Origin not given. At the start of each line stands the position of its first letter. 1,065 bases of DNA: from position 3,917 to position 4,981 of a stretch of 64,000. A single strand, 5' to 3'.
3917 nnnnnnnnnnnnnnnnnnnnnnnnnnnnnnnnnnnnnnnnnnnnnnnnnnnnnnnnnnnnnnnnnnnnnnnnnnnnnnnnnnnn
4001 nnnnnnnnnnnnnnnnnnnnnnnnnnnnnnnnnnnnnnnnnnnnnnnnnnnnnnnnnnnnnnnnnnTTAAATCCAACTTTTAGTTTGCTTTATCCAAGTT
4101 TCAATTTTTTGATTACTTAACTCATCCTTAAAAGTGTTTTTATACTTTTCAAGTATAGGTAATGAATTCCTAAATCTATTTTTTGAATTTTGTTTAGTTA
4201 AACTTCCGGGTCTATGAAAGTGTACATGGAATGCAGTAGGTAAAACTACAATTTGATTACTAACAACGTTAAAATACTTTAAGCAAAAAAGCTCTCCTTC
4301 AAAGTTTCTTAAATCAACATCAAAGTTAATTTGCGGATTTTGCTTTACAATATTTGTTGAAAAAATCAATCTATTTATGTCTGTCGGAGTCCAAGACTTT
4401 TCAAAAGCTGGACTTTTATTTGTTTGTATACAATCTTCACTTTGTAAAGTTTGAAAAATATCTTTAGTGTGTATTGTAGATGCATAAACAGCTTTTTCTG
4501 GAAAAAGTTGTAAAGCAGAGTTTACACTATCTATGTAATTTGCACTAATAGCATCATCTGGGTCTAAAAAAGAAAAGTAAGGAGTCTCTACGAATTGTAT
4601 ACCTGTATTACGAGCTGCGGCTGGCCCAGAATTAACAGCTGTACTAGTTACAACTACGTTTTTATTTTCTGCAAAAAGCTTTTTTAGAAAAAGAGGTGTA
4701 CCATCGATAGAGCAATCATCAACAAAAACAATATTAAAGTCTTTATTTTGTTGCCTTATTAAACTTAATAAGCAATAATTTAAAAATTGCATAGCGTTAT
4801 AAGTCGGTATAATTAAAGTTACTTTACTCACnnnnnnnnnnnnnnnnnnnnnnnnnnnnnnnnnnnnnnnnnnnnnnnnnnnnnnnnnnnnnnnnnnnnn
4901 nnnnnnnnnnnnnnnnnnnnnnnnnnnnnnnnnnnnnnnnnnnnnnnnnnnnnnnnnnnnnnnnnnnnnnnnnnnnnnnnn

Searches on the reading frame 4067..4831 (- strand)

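Call 103: search_protein_families(library=pfam, proteins=[window:4067-4831:-], max_evalue=0.001)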
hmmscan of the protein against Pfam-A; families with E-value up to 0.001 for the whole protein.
window:4067-4831:- (254 aa): 3 families
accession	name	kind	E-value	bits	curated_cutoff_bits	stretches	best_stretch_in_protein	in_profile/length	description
PF00535.33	Glycos_transf_2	-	6.7e-25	88.4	23.3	1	6-124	2-120/168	Glycosyl transferase family 2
PF10111.15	Glyco_tranf_2_2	-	8.1e-08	32.5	27.3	1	6-105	2-104/276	Glycosyltransferase like family 2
PF13641.12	Glyco_tranf_2_3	-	0.00018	22.1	27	1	4-107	3-111/230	Glycosyltransferase like family 2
